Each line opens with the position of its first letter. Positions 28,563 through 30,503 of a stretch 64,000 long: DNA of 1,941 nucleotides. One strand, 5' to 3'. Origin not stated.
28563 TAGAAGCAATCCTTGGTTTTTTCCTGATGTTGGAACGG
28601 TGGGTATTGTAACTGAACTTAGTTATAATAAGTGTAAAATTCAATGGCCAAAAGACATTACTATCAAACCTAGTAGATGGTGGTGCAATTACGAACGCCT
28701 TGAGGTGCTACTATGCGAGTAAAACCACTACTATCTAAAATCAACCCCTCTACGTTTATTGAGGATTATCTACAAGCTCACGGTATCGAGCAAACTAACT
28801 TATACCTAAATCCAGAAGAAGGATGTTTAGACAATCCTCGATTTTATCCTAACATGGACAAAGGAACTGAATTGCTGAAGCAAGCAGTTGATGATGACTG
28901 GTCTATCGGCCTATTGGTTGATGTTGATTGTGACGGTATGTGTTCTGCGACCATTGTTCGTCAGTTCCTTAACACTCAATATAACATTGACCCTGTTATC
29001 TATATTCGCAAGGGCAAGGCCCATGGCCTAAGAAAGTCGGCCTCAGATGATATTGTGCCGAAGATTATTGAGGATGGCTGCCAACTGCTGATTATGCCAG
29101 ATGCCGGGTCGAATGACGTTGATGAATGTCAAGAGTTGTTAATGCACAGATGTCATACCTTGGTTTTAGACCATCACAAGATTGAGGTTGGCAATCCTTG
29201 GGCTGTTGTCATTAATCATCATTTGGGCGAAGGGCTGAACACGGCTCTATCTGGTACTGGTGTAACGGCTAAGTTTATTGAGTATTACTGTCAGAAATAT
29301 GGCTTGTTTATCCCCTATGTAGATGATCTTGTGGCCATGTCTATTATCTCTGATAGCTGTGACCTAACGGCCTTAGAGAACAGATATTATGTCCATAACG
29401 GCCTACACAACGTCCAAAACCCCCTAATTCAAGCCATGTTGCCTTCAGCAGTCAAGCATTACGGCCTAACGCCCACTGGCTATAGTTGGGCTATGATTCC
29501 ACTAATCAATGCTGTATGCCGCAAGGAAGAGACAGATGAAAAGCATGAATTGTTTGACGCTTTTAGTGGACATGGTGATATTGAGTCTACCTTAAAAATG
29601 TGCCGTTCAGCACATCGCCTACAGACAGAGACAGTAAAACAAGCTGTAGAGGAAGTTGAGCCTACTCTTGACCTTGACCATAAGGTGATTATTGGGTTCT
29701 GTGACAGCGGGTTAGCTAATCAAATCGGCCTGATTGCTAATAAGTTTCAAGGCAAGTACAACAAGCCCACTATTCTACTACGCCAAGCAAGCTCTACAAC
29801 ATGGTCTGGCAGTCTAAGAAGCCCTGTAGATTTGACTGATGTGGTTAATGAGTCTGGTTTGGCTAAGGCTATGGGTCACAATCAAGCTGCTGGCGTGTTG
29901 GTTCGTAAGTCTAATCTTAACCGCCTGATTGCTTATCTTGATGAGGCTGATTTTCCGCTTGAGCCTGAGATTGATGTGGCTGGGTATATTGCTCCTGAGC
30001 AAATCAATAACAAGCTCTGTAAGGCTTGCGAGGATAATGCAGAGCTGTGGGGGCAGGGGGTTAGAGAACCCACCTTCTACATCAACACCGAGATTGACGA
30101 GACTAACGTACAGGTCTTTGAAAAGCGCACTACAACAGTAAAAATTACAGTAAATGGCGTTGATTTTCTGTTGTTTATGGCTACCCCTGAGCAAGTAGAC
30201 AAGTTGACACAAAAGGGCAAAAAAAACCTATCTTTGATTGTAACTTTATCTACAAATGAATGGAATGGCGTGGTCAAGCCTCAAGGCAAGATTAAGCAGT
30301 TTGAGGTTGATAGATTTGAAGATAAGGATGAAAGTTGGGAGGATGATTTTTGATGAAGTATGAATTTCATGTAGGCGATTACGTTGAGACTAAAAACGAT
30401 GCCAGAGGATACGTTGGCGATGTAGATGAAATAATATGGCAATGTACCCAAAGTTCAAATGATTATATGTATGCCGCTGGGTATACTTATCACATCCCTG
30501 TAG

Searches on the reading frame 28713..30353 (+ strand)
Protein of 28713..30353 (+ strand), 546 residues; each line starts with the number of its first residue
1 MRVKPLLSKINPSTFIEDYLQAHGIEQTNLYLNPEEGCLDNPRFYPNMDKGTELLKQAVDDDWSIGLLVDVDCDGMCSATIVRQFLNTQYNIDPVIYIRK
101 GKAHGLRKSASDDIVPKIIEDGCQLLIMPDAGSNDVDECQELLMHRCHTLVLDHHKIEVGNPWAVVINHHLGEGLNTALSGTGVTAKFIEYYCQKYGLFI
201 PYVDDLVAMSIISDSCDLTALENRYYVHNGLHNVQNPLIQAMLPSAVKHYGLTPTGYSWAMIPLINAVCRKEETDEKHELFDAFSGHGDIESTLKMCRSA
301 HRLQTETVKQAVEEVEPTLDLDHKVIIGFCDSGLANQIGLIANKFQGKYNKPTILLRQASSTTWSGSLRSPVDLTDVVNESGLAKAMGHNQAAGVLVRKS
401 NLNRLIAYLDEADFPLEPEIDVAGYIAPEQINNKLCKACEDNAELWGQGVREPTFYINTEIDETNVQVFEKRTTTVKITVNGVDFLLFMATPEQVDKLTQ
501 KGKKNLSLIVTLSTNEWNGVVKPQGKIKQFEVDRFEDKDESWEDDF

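Call 10: search_protein_families(library=pfam, proteins=[window:28713-30353:+], max_evalue=0.001)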
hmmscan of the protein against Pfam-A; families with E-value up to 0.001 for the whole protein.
window:28713-30353:+ (546 aa): 3 families
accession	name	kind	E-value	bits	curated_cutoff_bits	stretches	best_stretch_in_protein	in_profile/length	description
PF17768.7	RecJ_OB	-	2e-09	37.9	27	1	425-528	4-106/107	RecJ OB domain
PF01368.27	DHH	-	2.5e-09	37.9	28.1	1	68-198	5-111/125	DHH family, N-terminal domain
PF02272.25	DHHA1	-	8.6e-05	23.4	25.9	1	324-411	3-98/102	DHHA1 domain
